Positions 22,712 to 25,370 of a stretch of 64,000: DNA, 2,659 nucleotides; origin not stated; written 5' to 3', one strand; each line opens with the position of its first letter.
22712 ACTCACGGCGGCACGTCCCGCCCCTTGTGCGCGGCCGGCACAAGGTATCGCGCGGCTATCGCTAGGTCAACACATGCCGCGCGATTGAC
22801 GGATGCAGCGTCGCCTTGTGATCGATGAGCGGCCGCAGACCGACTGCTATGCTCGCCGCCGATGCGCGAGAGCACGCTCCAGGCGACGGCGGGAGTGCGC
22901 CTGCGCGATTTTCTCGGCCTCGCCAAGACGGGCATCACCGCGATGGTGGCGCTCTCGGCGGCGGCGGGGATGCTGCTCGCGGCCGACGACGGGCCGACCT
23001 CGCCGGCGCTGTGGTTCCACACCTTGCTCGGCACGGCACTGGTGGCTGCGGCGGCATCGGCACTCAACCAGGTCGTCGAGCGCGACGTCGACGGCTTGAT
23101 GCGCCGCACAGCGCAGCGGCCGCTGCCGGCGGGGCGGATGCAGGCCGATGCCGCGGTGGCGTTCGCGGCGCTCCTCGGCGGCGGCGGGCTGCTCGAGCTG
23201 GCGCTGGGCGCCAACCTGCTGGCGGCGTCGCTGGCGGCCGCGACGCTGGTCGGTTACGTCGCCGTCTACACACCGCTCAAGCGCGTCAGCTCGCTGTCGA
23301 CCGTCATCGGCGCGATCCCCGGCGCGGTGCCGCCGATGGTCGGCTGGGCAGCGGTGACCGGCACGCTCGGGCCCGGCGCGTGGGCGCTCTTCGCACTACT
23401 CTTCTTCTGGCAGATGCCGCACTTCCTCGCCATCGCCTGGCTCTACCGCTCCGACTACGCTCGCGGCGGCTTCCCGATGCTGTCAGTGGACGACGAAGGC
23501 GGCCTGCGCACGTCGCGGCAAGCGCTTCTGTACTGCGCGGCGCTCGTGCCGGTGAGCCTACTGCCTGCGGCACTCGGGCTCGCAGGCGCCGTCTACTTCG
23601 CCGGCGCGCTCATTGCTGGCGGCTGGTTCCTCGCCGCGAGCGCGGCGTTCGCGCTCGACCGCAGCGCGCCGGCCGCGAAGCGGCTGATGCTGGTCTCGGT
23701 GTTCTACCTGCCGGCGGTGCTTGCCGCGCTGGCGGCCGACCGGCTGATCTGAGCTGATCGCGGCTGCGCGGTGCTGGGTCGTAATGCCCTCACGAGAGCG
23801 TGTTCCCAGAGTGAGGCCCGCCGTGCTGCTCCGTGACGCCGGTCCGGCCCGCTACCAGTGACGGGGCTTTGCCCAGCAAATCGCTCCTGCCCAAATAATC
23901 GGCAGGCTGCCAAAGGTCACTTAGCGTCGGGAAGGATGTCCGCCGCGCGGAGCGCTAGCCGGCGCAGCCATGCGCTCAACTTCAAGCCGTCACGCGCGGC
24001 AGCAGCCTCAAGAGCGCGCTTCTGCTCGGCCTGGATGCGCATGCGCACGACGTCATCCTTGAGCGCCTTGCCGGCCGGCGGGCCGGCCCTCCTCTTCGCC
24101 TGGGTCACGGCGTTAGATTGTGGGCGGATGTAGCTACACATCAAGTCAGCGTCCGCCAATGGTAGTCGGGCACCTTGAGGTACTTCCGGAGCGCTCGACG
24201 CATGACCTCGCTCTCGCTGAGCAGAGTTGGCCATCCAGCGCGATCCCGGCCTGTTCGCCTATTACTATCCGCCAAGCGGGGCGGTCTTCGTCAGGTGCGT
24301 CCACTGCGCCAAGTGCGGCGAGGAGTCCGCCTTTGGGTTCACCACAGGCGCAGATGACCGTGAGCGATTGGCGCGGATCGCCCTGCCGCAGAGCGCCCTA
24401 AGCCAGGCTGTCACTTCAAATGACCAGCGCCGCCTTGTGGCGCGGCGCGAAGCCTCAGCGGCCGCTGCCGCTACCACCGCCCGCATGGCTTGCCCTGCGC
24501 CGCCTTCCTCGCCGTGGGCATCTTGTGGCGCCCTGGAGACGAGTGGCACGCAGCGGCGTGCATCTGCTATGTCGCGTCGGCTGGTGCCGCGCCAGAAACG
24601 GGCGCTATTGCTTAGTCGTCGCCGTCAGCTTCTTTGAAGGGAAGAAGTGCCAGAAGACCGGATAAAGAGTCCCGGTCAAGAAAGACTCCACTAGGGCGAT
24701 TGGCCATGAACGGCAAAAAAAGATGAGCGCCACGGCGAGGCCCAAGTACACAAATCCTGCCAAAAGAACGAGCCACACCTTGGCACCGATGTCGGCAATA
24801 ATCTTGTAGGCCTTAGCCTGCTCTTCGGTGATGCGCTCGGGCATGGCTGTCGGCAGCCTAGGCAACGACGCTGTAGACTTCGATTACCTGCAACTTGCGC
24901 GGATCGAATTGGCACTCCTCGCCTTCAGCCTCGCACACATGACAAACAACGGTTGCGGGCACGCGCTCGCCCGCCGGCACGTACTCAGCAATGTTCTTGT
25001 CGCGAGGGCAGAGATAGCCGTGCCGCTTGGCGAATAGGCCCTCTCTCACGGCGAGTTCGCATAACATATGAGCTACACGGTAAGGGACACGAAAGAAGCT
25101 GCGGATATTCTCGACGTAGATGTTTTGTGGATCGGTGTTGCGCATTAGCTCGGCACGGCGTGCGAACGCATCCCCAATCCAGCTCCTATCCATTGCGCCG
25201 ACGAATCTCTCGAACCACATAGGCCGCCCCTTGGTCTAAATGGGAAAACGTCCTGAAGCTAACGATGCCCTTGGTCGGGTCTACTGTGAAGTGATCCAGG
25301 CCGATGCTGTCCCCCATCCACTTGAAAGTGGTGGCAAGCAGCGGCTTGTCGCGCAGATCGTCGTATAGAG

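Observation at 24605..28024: Candidate uncharacterised conflict/defence-type module: divergent operons of unknown proteins controlled by an XRE-HTH/ImmA-IrrE-like fusion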

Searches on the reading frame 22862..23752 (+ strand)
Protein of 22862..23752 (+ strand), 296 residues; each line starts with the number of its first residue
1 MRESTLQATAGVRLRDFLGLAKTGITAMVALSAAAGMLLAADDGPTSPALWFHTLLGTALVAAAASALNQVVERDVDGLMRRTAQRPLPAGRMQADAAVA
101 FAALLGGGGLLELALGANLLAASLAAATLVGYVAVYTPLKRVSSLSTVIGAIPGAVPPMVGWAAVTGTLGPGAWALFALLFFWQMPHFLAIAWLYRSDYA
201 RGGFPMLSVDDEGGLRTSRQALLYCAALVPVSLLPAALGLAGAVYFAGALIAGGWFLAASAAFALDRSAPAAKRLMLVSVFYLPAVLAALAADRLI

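Call 94: search_protein_families(library=pfam, max_evalue=0.001, proteins=[window:22862-23752:+])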
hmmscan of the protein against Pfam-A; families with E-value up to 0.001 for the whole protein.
window:22862-23752:+ (296 aa): 1 family
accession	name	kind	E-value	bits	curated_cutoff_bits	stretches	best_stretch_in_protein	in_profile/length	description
PF01040.23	UbiA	-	1.3e-53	182.3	34.2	1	31-276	3-244/250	UbiA prenyltransferase family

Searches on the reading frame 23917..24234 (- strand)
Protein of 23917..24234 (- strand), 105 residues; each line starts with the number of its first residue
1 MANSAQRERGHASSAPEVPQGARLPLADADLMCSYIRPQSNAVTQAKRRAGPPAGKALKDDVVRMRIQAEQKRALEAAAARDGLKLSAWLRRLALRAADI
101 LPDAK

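Call 3: search_protein_families(library=pfam, max_evalue=0.1, proteins=[window:23917-24234:-])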
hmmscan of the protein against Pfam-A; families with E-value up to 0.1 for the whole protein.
window:23917-24234:- (105 aa): 3 families
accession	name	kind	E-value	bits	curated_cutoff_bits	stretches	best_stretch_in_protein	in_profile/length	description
PF21983.2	NikA-like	-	8.3e-06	26.3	27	1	60-96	4-40/72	Mobilization protein NikA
PF08681.18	TacA1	-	0.013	15.9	21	1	65-99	4-38/80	Antitoxin TacA 1-like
PF14224.11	DUF4331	-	0.024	14.3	27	1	38-80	351-399/421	Domain of unknown function (DUF4331)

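Call 6: search_protein_families(library=padloc, max_evalue=1, proteins=[window:23917-24234:-])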
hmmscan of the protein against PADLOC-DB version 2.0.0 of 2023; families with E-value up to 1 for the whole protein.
window:23917-24234:- (105 aa): 0 families

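Call 7: search_protein_families(library=ncbifam, max_evalue=1, proteins=[window:23917-24234:-])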
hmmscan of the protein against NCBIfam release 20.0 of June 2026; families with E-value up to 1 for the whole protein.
window:23917-24234:- (105 aa): 4 families
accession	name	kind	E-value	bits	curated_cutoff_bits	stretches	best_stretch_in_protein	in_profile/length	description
NF041418.1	MbpA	equivalog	0.0042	16.9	90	1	60-96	2-38/93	mobilization protein MbpA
NF041264.1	MobA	equivalog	0.0077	16.7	80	1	60-95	4-39/91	plasmid mobilization protein MobA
NF038070.1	LmbU_fam_TF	subfamily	0.037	14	125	1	47-92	121-166/171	LmbU family transcriptional regulator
NF046040.1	RelB_antitoxin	equivalog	0.096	13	50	1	65-95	3-33/69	type II toxin-antitoxin system RelB family antitoxin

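Call 8: search_protein_families(library=phrogs, max_evalue=1, proteins=[window:23917-24234:-])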
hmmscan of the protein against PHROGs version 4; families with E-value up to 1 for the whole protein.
window:23917-24234:- (105 aa): 3 families
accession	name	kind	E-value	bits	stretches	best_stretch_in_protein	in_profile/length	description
phrog_1016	-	unknown function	0.029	15.9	1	42-87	14-57/90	-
phrog_25971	-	unknown function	0.05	15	1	50-93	63-106/116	-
phrog_35770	-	unknown function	0.053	14.8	1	53-77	5-29/52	-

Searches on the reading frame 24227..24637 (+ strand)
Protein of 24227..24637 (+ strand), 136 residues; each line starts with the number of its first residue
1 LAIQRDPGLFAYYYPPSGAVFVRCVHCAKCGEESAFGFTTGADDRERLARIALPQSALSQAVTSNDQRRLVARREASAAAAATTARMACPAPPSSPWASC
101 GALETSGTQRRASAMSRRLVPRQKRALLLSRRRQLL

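Call 3: search_protein_families(library=pfam, max_evalue=0.1, proteins=[window:24227-24637:+])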
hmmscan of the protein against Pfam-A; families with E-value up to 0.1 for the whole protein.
window:24227-24637:+ (136 aa): 0 families

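Call 6: search_protein_families(library=padloc, max_evalue=1, proteins=[window:24227-24637:+])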
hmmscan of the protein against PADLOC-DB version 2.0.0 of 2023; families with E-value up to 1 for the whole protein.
window:24227-24637:+ (136 aa): 0 families

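Call 7: search_protein_families(library=ncbifam, max_evalue=1, proteins=[window:24227-24637:+])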
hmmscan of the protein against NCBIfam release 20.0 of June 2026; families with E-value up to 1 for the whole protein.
window:24227-24637:+ (136 aa): 0 families

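Call 8: search_protein_families(library=phrogs, max_evalue=1, proteins=[window:24227-24637:+])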
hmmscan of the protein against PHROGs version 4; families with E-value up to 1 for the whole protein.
window:24227-24637:+ (136 aa): 1 family
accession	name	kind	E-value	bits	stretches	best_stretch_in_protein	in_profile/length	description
phrog_8029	-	unknown function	0.069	14.4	1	10-37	54-81/119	-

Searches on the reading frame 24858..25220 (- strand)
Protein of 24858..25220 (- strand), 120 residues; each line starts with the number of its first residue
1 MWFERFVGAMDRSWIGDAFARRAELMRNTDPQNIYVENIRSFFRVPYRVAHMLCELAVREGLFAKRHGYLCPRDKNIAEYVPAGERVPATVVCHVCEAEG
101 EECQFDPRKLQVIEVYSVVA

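Call 3: search_protein_families(library=pfam, max_evalue=0.1, proteins=[window:24858-25220:-])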
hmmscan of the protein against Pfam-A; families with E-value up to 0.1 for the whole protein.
window:24858-25220:- (120 aa): 0 families

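Call 6: search_protein_families(library=padloc, max_evalue=1, proteins=[window:24858-25220:-])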
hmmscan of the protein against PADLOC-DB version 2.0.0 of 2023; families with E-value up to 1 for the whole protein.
window:24858-25220:- (120 aa): 0 families

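Call 7: search_protein_families(library=ncbifam, max_evalue=1, proteins=[window:24858-25220:-])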
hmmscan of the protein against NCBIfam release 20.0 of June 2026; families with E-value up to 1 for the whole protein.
window:24858-25220:- (120 aa): 0 families

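Call 8: search_protein_families(library=phrogs, max_evalue=1, proteins=[window:24858-25220:-])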
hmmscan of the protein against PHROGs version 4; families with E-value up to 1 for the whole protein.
window:24858-25220:- (120 aa): 1 family
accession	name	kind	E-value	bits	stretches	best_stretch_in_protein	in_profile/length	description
phrog_20423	-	unknown function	0.18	12.6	1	89-109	14-34/62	-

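Call 29: find_homologous_proteins(query=window:24858-25220:-)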
Query window:24858-25220:- (120 aa): 6 proteins with E <= 0.001 among 10 candidates.
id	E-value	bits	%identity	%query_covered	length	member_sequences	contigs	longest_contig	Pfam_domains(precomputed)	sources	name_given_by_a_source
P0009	2.4e-77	275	100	100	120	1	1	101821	-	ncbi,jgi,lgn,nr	ncbi:MAG TPA: hypothetical protein VGS57_01960 [Thermoanaerobaculia bacterium]|jgi:hypothetical prot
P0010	4.2e-50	187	68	98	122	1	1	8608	-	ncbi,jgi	ncbi:MAG TPA: hypothetical protein VGM86_16705 [Thermoanaerobaculia bacterium]|jgi:hypothetical prot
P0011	1.6e-47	179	64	100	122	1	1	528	-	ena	-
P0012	6.0e-46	173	58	100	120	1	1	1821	-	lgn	-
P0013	2.5e-45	171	62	100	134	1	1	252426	-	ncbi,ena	-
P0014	1.4e-40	156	61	93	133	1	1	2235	-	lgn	-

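Call 31: find_encoding_contigs(protein=P0010, flank=8000, max_places=3)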
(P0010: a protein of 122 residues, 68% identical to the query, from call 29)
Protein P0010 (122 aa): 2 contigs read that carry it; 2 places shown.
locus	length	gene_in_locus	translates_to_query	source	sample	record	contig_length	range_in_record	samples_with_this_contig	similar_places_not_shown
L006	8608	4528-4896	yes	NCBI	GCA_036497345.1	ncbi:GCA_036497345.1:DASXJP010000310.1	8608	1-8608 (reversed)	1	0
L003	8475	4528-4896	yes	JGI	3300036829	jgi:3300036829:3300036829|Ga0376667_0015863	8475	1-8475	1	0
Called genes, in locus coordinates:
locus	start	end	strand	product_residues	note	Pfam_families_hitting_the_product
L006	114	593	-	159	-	PF14261:DUF4351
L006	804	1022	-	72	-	-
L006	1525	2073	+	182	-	-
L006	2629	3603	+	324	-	-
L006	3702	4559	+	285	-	-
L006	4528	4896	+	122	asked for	-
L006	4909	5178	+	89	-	-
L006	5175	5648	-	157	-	-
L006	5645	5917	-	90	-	-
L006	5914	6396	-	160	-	-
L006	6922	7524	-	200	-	PF01066:CDP-OH_P_transf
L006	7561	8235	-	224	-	PF01464:SLT, PF27553:SLT_superhelical (weak)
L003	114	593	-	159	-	PF14261:DUF4351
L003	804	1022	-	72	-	-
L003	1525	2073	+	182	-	-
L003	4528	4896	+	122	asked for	-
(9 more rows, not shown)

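Call 32: find_encoding_contigs(protein=P0014, flank=5000, max_places=3)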
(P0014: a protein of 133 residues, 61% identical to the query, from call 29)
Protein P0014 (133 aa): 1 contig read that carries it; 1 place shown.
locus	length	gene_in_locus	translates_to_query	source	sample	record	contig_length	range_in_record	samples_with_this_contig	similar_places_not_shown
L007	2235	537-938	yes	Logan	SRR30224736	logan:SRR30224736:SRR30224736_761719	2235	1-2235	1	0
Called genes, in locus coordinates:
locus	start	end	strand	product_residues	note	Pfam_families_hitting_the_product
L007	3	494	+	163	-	?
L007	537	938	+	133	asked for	-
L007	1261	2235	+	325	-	?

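Call 68: predict_structure(alignment_id=A5)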
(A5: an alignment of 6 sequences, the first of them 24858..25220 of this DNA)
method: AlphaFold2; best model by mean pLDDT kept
length: 120 residues; sequences in the alignment: 6
mean_pLDDT: 73.5   pTM: 0.60
mean pLDDT of the five models: 73.5, 67.2, 58.6, 57.0, 47.1
residues with pLDDT >= 90: 14; 70-90: 71; 50-70: 6; < 50: 29
segments of 3 or more residues with pLDDT < 50: 1-29
pLDDT, mean of each block of 10 residues (from residue 1): 40 43 47 72 82 85 86 84 87 86 89 80
secondary structure, 60 per line:
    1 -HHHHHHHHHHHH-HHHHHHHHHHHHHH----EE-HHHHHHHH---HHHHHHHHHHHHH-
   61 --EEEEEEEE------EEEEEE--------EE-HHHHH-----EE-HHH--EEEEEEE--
elements in order: H2-13 H15-28 H36-43 H47-59 E63-70 E77-82 H94-98 E112-118
